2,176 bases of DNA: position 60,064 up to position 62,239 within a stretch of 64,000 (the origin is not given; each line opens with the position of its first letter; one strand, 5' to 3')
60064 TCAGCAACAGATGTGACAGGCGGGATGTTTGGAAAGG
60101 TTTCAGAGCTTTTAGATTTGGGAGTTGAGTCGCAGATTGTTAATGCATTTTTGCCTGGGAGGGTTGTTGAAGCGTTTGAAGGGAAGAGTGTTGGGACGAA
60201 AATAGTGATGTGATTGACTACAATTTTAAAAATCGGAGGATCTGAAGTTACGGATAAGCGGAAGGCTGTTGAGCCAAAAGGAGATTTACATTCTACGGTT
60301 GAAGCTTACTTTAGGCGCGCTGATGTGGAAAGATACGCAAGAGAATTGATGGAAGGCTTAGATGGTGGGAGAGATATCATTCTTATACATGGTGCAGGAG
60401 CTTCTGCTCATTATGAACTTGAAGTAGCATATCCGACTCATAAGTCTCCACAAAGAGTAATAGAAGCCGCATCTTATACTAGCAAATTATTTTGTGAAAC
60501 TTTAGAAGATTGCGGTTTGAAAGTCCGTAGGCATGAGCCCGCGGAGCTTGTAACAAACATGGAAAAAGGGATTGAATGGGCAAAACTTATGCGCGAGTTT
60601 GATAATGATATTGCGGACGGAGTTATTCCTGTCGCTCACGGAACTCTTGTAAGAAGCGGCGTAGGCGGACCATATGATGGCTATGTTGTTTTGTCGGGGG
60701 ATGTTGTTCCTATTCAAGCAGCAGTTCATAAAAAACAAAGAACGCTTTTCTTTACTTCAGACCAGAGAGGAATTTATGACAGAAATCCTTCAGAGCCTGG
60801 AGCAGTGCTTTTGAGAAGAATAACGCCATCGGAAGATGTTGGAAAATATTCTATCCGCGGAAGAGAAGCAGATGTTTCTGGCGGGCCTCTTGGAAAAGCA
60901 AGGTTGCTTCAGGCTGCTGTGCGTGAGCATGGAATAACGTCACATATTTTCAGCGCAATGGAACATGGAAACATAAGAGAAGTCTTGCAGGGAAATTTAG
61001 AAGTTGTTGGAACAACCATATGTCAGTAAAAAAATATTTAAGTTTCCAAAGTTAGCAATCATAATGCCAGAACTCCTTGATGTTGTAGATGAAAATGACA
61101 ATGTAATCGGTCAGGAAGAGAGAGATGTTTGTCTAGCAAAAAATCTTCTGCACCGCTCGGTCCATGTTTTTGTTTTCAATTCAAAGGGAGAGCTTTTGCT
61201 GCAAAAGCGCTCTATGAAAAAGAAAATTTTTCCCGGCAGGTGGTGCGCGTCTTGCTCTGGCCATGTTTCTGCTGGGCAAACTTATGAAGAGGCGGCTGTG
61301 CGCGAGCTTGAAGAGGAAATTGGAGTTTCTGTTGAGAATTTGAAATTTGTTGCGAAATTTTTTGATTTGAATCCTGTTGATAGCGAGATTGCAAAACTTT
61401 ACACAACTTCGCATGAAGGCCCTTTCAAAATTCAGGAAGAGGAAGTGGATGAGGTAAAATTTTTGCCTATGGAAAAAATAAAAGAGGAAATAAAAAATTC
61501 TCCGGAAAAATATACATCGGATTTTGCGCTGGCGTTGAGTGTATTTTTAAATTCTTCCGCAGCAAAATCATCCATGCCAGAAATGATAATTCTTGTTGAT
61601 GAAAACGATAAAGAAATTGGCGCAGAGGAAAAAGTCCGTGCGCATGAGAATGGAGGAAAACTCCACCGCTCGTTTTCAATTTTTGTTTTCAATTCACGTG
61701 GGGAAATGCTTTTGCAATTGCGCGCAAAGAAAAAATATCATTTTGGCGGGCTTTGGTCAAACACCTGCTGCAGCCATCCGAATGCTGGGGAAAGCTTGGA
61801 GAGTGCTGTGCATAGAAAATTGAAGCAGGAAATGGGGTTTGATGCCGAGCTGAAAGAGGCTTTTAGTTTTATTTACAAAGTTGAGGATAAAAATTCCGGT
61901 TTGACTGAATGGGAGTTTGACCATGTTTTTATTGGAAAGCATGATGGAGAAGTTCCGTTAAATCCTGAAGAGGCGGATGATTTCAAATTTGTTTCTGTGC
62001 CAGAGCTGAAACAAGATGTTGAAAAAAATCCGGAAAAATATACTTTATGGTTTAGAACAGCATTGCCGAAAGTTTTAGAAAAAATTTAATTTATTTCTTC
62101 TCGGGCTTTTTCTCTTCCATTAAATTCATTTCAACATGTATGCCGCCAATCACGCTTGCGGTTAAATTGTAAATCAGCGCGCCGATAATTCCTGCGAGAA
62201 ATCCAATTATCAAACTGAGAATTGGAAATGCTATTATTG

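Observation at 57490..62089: Compact isoprenoid-precursor cluster: GGPP synthase, HAD-like protein, IPK, a second IPK-like kinase, and a Nudix::IDI1 fusion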

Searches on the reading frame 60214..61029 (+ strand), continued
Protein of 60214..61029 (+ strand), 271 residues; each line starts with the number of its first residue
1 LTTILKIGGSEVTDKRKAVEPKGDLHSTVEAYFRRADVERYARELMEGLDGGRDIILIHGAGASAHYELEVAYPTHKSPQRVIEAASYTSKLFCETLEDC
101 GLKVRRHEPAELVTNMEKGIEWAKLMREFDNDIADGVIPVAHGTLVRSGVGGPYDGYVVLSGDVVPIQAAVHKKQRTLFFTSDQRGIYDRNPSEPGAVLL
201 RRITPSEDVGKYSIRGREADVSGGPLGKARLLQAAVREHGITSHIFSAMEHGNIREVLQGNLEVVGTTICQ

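Call 100: fold_search(model_id=the predicted structure, library=pdb)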
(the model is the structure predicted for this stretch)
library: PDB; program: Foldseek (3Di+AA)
matches with E <= 10: 1015; with E <= 0.001: 283
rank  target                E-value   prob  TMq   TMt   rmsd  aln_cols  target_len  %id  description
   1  7n9d_B                1.2e-17  1.00  0.78  0.82   3.0       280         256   19  I74A mutant of the isopentenyl phosphate kinase from Candidatus methanomethylophilus alvus (released 2021-12-22)
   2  3k4o_B                6.3e-17  1.00  0.74  0.80   3.3       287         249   22  Crystal Structure of Isopentenyl Phosphate Kinase from Methanocaldococcus jannaschii (released 2010-05-05)
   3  7lnw_A                8.0e-17  1.00  0.75  0.79   3.4       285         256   19  I146A mutant of the isopentenyl phosphate kinase from Candidatus methanomethylophilus alvus (released 2021-12-22)
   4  3ll9_A                1.1e-16  1.00  0.70  0.77   4.0       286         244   25  X-ray structures of isopentenyl phosphate kinase (released 2010-06-02)
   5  7lnw_B                1.2e-16  1.00  0.73  0.81   4.2       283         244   18  I146A mutant of the isopentenyl phosphate kinase from Candidatus methanomethylophilus alvus (released 2021-12-22)
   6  8u0k_A                1.2e-16  1.00  0.70  0.76   4.8       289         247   21  Crystal structure of isopentenyl phosphate kinase from Thermococcus paralvinellae bound to DMAP and ADP (released 2024-02-21)
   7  7lnt_B                1.6e-16  1.00  0.72  0.75   4.4       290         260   19  Ternary complex of the Isopentenyl Phosphate Kinase from Candidatus methanomethylophilus alvus bound to benzyl monopho (released 2021-12-22)
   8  7lnu_B                1.9e-16  1.00  0.74  0.76   3.8       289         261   20  Ternary complex of the Isopentenyl Phosphate Kinase from Candidatus methanomethylophilus alvus bound to isopentenyl mo (released 2021-12-22)
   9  7n9d_A                2.2e-16  1.00  0.76  0.82   3.4       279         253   19  I74A mutant of the isopentenyl phosphate kinase from Candidatus methanomethylophilus alvus (released 2021-12-22)
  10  8u0m_A                2.2e-16  1.00  0.68  0.74   4.9       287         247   20  Crystal structure of isopentenyl phosphate kinase from Thermococcus paralvinellae bound to (E)-2-methylbut-2-en-1-yl m (released 2024-02-21)
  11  7lnv_A                2.9e-16  1.00  0.68  0.78   4.3       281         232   18  Apo Structure of Isopentenyl Phosphate Kinase from Candidatus methanomethylophilus alvus (released 2021-12-29)
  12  7lnt_A                3.5e-16  1.00  0.72  0.81   3.0       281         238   19  Ternary complex of the Isopentenyl Phosphate Kinase from Candidatus methanomethylophilus alvus bound to benzyl monopho (released 2021-12-22)
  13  7lnv_C                3.5e-16  1.00  0.69  0.75   5.3       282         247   20  Apo Structure of Isopentenyl Phosphate Kinase from Candidatus methanomethylophilus alvus (released 2021-12-29)
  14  7lnx_B                5.3e-16  1.00  0.72  0.78   3.7       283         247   18  I146A mutant of the isopentenyl phosphate kinase from Candidatus methanomethylophilus alvus (released 2021-12-22)
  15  3k56_B                5.3e-16  1.00  0.73  0.79   4.0       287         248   22  Crystal Structure of Isopentenyl Phosphate Kinase from M. jannaschii in complex with IPP beta-S (released 2010-05-05)
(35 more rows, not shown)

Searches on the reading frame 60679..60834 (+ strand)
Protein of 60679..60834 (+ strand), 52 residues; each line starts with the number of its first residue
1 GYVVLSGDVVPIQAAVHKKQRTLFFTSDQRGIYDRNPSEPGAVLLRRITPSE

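Call 108: search_solved_structures(query=window:60679-60834:+, max_evalue=10, show_alignments=5)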
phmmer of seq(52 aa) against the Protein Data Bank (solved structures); distinct sequences matched with E-value up to 10: 10.
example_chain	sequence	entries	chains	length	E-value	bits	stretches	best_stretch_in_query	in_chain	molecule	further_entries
8u0k_A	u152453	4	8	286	0.0024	21.4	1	3-49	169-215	Isopentenyl phosphate kinase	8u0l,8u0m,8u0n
3lkk_A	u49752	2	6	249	0.1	16.3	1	2-48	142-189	Gamma-glutamyl kinase related protein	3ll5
5wvo_C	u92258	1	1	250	0.12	16.1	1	7-48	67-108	DNA (cytosine-5)-methyltransferase 1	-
5ydr_B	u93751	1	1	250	0.12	16.1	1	7-48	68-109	DNA (cytosine-5)-methyltransferase 1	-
3epz_A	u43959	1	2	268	0.14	15.9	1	7-48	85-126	DNA (cytosine-5)-methyltransferase 1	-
9z07_A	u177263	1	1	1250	1.2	13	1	7-48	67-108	DNA (cytosine-5)-methyltransferase 1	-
9mys_A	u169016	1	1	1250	1.2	13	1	7-48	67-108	DNA (cytosine-5)-methyltransferase 1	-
4wxx_A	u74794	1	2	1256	1.2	13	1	7-48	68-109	DNA (cytosine-5)-methyltransferase 1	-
7xi9_A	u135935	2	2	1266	1.2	12.9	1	7-48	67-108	DNA (cytosine-5)-methyltransferase 1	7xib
8xqc_A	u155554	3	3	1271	1.3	12.9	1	7-48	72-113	DNA (cytosine-5)-methyltransferase 1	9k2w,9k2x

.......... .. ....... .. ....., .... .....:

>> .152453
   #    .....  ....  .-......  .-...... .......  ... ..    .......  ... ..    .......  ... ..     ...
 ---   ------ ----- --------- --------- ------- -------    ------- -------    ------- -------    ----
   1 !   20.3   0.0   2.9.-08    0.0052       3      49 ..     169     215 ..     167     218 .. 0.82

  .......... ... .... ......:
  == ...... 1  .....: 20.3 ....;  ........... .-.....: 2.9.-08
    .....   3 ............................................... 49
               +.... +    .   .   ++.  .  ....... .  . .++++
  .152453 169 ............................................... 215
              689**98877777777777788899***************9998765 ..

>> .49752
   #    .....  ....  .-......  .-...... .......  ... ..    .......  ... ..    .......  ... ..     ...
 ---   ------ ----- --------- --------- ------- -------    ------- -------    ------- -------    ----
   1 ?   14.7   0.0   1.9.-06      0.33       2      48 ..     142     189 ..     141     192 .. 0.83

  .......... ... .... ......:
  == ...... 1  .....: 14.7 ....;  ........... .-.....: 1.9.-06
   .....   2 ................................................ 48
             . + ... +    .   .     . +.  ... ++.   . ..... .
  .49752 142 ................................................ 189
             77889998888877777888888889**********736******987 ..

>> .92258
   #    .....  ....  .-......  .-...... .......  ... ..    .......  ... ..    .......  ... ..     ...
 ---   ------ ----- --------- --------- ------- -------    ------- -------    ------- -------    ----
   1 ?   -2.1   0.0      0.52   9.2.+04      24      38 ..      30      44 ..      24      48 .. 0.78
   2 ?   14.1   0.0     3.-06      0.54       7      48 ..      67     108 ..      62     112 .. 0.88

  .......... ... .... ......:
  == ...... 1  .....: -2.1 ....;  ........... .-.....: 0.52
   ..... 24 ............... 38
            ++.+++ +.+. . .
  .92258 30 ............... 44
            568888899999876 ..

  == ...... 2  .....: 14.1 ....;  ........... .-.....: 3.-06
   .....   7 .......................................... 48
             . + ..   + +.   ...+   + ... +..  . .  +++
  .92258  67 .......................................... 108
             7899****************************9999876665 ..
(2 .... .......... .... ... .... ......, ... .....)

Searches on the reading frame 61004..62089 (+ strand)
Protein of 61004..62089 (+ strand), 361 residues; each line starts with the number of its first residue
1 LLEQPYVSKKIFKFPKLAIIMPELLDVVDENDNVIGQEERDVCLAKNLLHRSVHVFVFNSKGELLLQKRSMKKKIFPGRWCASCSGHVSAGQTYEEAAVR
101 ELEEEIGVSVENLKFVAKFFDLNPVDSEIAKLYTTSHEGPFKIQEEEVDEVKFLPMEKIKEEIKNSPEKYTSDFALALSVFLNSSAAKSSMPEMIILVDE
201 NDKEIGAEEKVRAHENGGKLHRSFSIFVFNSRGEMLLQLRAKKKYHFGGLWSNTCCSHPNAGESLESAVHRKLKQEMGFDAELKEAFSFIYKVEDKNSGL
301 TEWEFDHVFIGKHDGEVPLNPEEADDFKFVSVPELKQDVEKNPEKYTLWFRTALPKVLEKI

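Call 3: search_protein_families(library=pfam, proteins=[window:61004-62089:+], max_evalue=0.01)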
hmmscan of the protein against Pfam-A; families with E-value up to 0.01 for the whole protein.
window:61004-62089:+ (361 aa): 3 families
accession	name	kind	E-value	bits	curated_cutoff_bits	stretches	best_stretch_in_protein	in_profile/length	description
PF00293.34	NUDIX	-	2.6e-46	157.4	21.1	2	49-170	2-130/134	NUDIX domain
PF14815.12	NUDIX_4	-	2e-06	28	35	0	55-114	2-57/113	NUDIX domain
PF22327.2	Nudt16-like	-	0.0023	18.3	27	0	85-117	39-72/161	U8 snoRNA-decapping enzyme-like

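Call 4: search_protein_families(library=ncbifam, proteins=[window:61004-62089:+], max_evalue=0.01)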
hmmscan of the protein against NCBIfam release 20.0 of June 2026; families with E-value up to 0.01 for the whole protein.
window:61004-62089:+ (361 aa): 22 families
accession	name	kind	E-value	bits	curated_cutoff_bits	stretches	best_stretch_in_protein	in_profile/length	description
NF002995.0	PRK03759.1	equivalog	2.9e-76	255.3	127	2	190-353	4-168/185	isopentenyl-diphosphate Delta-isomerase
TIGR02150.1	IPP_isom_1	equivalog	6e-57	191.9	105.8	2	195-352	1-157/159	isopentenyl-diphosphate delta-isomerase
NF041653.1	Nud_hyd_Meth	equivalog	6.3e-38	130.2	300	2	26-179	3-158/170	Nudix hydrolase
NF011922.0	PRK15393.1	equivalog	2.8e-37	128.1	152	2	22-188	10-172/182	NUDIX hydrolase YfcD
NF006530.0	PRK08999.1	equivalog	6.9e-12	45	245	2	57-116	13-70/315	Nudix family hydrolase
TIGR00586.1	mutt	equivalog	5.6e-11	42.6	97.9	1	57-119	12-72/129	8-oxo-dGTP diphosphatase MutT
NF012016.0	PRK15472.1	equivalog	1.5e-10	40.9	95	1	51-110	4-62/141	nucleoside triphosphatase NudI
NF007834.0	PRK10546.1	equivalog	6.5e-10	39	156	1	57-118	10-69/135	pyrimidine (deoxy)nucleoside triphosphate diphosphatase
NF001299.0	PRK00241.1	equivalog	1.6e-09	37.7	158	1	73-124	153-204/263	NAD(+) diphosphatase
NF008044.0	PRK10776.1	equivalog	4.7e-08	33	148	1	58-118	12-70/130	8-oxo-dGTP diphosphatase MutT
NF041652.1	Nud_hyd_Dein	equivalog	6.4e-08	33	200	1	49-159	12-127/152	Nudix hydrolase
NF001938.0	PRK00714.1-5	equivalog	1.2e-07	31.2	116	1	50-116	12-83/172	RNA pyrophosphohydrolase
TIGR02705.1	nudix_YtkD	equivalog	5.7e-07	29.2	154.4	1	51-119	23-85/156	RNA deprotection pyrophosphohydrolase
NF006961.0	PRK09438.1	equivalog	1.2e-06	28.1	103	1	51-113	9-66/151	dihydroneopterin triphosphate diphosphatase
NF008736.0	PRK11762.1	equivalog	1.3e-06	28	169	1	85-119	80-114/186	ADP compounds hydrolase NudE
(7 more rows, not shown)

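Call 51: find_homologous_proteins(query=window:61004-62089:+, max_evalue=0.00001)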
Query window:61004-62089:+ (361 aa): 945 proteins with E <= 0.00001 among 4415 candidates; the best 120 are listed.
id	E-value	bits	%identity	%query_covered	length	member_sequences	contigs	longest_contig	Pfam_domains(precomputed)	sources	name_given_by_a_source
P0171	4.1e-238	807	100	100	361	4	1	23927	PF00293.35,PF14815.13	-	-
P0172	7.4e-202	688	88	94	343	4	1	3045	PF00293.35,PF14815.13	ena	-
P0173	2.6e-185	634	83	94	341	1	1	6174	PF00293.35,PF14815.13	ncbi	-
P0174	5.9e-176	603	79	94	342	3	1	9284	PF00293.35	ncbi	-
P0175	4.0e-114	399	89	55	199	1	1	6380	PF00293.35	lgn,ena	-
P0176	6.7e-71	257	33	89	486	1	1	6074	PF00293.35,PF14815.13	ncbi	-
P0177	8.1e-71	257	63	47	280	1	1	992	PF00293.35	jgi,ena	-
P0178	3.4e-69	252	37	94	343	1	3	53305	PF00293.35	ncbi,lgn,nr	ncbi:MAG: NUDIX domain-containing protein [Candidatus Aenigmarchaeota archaeon]|nr:NUDIX domain-cont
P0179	9.1e-69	250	64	47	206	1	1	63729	PF00293.35,PF14815.13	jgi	jgi:isopentenyl-diphosphate delta-isomerase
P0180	7.7e-67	244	58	51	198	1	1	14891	PF00293.35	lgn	-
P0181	5.5e-66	241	63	46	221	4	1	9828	PF00293.35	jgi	jgi:isopentenyl-diphosphate delta-isomerase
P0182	1.6e-65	240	61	47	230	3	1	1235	PF00293.35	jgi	jgi:isopentenyl-diphosphate delta-isomerase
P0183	2.6e-65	239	58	53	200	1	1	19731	PF00293.35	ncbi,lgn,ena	-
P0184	2.4e-64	236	54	53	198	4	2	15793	PF00293.35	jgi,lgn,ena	-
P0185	2.7e-64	236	54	53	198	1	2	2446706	PF00293.35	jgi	jgi:isopentenyl-diphosphate delta-isomerase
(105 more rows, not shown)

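Call 53: find_encoding_contigs(protein=P0174, flank=8000, max_places=2)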
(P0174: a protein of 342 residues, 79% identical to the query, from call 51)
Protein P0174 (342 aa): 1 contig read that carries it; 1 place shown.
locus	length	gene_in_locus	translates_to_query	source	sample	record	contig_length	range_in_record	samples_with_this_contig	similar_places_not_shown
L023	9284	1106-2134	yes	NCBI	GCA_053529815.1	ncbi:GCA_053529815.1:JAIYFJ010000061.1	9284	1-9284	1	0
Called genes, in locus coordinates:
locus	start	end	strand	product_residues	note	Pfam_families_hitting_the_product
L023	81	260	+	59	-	-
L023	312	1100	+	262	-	PF00696:AA_kinase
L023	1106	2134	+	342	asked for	PF00293:NUDIX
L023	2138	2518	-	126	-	-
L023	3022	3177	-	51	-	-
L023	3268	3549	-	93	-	PF13145:Rotamase_2, PF13616:Rotamase_3, PF00639:Rotamase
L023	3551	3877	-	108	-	PF01176:eIF-1a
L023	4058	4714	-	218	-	PF04981:NMD3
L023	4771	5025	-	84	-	-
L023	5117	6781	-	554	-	PF00118:Cpn60_TCP1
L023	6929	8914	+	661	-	PF04127:DFP, PF13489:Methyltransf_23 (faint), PF00596:Aldolase_II (weak), PF08241:Methyltransf_11 (weak), PF08242:Methyltransf_12 (weak), PF13649:Methyltransf_25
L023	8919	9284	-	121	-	?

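Call 54: find_encoding_contigs(protein=P0173, flank=8000, max_places=2)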
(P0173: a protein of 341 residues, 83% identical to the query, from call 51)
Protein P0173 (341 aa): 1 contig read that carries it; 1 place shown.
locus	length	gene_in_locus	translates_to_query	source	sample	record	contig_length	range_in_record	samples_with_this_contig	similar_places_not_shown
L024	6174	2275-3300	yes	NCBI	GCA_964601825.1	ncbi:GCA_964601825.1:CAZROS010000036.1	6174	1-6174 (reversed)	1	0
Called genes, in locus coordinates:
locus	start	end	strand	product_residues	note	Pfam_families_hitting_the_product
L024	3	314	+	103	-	?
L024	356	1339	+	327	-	-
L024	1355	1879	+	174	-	-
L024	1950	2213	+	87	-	-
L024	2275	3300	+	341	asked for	PF00293:NUDIX, PF14815:NUDIX_4 (faint), PF00293:NUDIX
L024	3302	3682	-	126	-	-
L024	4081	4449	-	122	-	-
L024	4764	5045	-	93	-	PF13145:Rotamase_2, PF13616:Rotamase_3, PF00639:Rotamase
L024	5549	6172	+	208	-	?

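Call 91: search_protein_families(library=pfam, proteins=[L023:81-260:+], max_evalue=0.01)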
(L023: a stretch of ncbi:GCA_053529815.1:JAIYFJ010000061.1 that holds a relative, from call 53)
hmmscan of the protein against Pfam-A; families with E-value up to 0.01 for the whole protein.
L023:81-260:+ (59 aa): 0 families

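Call 111: list_cluster_members(proteins=[P0174, P0173, P0294, P0297, P0003])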
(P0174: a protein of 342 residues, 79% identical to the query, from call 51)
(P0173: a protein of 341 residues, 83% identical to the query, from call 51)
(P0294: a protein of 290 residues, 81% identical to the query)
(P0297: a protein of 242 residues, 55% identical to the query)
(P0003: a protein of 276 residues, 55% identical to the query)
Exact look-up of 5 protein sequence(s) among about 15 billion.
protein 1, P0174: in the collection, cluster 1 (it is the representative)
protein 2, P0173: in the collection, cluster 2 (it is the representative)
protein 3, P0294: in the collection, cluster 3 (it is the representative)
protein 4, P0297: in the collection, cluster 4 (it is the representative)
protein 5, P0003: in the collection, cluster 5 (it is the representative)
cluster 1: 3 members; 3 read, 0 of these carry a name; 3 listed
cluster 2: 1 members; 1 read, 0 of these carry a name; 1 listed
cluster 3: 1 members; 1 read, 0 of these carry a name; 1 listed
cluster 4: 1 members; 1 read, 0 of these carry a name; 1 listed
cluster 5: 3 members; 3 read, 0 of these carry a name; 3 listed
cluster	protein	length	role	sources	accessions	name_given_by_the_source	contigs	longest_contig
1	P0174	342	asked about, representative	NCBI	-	-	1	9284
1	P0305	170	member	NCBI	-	-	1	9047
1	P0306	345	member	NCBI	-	-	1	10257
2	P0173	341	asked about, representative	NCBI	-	-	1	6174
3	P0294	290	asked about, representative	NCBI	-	-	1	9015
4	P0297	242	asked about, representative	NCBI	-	-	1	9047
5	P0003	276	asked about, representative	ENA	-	-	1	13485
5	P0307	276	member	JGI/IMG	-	-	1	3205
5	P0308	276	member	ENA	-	-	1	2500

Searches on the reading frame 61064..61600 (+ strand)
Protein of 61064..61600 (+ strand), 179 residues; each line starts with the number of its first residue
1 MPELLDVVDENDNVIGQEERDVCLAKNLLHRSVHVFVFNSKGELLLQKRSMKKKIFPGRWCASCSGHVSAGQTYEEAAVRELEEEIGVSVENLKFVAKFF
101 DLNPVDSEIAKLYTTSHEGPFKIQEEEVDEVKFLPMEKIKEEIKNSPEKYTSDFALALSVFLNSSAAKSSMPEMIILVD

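Call 81: search_solved_structures(query=window:61064-61570:+, max_evalue=0.001, show_alignments=2)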
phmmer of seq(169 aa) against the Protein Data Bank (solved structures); distinct sequences matched with E-value up to 0.001: 54.
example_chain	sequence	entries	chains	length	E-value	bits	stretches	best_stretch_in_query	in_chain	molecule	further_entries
2fkb_A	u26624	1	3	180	1.1e-18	70.8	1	3-166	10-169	Putative Nudix hydrolase yfcD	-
3hyq_A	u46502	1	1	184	3.9e-14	56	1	7-141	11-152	Isopentenyl-diphosphate Delta-isomerase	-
1q27_A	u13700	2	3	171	1.3e-13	54.3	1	3-95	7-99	Putative Nudix hydrolase DR0079 | Putative Nudix hydrolase DR_0079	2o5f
2pny_A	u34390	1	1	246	4.7e-13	52.5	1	2-71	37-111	Isopentenyl-diphosphate Delta-isomerase 2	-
1ow2_A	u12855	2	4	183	4.5e-12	49.4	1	25-143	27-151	ISOPENTENYL-DIPHOSPHATE DELTA-ISOMERASE | ISOPENTENYL DIPHOSPHATE DELTA-ISOMERASE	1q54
1hx3_A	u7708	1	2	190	5e-12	49.2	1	25-143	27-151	ISOPENTENYL DIPHOSPHATE DELTA-ISOMERASE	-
2b2k_A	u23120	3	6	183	5.5e-12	49.1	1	25-144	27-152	Isopentenyl-diphosphate delta-isomerase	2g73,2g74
1r67_A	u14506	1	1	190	5.6e-12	49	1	25-145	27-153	Isopentenyl-diphosphate delta-isomerase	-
1x83_A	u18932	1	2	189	6.1e-12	48.9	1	25-144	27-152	Isopentenyl-diphosphate delta-isomerase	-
1i9a_A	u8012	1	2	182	8.4e-12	48.5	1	25-143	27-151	ISOPENTENYL-DIPHOSPHATE DELTA-ISOMERASE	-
1nfs_A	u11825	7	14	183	8.5e-12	48.5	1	25-143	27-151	ISOPENTENYL-DIPHOSPHATE DELTA-ISOMERASE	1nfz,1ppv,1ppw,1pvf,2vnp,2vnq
2icj_A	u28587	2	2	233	9e-12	48.4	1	3-76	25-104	Isopentenyl-diphosphate delta isomerase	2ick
1x84_A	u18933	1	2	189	9.3e-12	48.3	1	25-143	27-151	Isopentenyl-diphosphate delta-isomerase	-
1hzt_A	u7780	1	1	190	9.5e-12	48.3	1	25-143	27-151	ISOPENTENYL DIPHOSPHATE DELTA-ISOMERASE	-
2dho_A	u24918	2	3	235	2.1e-11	47.2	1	3-90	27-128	Isopentenyl-diphosphate delta-isomerase 1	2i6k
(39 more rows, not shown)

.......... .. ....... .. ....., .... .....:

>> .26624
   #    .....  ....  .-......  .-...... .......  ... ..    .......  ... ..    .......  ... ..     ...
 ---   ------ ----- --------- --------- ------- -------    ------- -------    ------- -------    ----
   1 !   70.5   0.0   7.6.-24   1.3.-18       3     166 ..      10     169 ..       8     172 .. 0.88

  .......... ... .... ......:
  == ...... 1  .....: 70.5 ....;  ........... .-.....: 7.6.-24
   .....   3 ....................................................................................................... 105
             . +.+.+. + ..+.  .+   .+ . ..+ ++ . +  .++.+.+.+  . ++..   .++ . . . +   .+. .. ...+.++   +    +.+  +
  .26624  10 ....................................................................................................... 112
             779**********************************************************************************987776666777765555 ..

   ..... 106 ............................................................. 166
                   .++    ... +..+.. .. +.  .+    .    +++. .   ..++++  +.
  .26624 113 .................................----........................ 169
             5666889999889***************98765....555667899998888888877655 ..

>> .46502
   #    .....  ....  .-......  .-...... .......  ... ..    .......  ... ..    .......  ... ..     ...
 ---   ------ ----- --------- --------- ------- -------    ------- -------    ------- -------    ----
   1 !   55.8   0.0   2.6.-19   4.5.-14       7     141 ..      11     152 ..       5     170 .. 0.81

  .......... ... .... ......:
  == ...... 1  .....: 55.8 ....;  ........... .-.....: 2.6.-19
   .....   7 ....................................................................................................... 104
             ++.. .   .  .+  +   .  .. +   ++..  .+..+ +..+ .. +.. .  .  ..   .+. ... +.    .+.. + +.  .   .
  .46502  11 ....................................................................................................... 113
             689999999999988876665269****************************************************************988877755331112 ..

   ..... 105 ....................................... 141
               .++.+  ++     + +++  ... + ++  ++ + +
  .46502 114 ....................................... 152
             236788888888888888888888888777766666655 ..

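Call 115: search_protein_families(library=ncbifam, proteins=[window:61064-61600:+], max_evalue=0.00001)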
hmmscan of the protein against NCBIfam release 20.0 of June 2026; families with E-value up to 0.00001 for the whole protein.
window:61064-61600:+ (179 aa): 11 families
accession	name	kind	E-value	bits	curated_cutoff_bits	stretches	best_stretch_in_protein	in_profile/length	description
NF011922.0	PRK15393.1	equivalog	1.9e-29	102.6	152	1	3-169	11-173/182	NUDIX hydrolase YfcD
NF002995.0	PRK03759.1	equivalog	5.2e-28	98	127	1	3-154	7-165/185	isopentenyl-diphosphate Delta-isomerase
NF041653.1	Nud_hyd_Meth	equivalog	3.7e-22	78.9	300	1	6-159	3-158/170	Nudix hydrolase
TIGR02150.1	IPP_isom_1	equivalog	2.6e-21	76.1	105.8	1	7-146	3-146/159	isopentenyl-diphosphate delta-isomerase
NF041652.1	Nud_hyd_Dein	equivalog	4.5e-08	33.5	200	1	29-140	12-128/152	Nudix hydrolase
TIGR00586.1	mutt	equivalog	2.6e-07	30.7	97.9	1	37-99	12-72/129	8-oxo-dGTP diphosphatase MutT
NF006530.0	PRK08999.1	equivalog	5e-07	29.1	245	1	36-96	12-70/315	Nudix family hydrolase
NF012016.0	PRK15472.1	equivalog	6e-07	29.3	95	1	31-90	4-62/141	nucleoside triphosphatase NudI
NF001299.0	PRK00241.1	equivalog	8e-07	28.8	158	1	53-132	153-231/263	NAD(+) diphosphatase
TIGR02705.1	nudix_YtkD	equivalog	1.3e-06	28.1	154.4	1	30-99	22-85/156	RNA deprotection pyrophosphohydrolase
NF001938.0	PRK00714.1-5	equivalog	2.2e-06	27.2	116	1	30-98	12-85/172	RNA pyrophosphohydrolase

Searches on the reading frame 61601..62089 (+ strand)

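Call 115: search_protein_families(library=ncbifam, proteins=[window:61601-62089:+], max_evalue=0.00001)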
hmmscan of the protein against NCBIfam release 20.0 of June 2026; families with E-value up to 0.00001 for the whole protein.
window:61601-62089:+ (162 aa): 3 families
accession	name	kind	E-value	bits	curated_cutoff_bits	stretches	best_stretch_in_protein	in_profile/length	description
NF002995.0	PRK03759.1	equivalog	1.6e-43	148.5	127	1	2-154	15-168/185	isopentenyl-diphosphate Delta-isomerase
TIGR02150.1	IPP_isom_1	equivalog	7.9e-32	110.3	105.8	1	1-153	6-157/159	isopentenyl-diphosphate delta-isomerase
NF041653.1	Nud_hyd_Meth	equivalog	7.1e-14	51.9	300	1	2-160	8-162/170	Nudix hydrolase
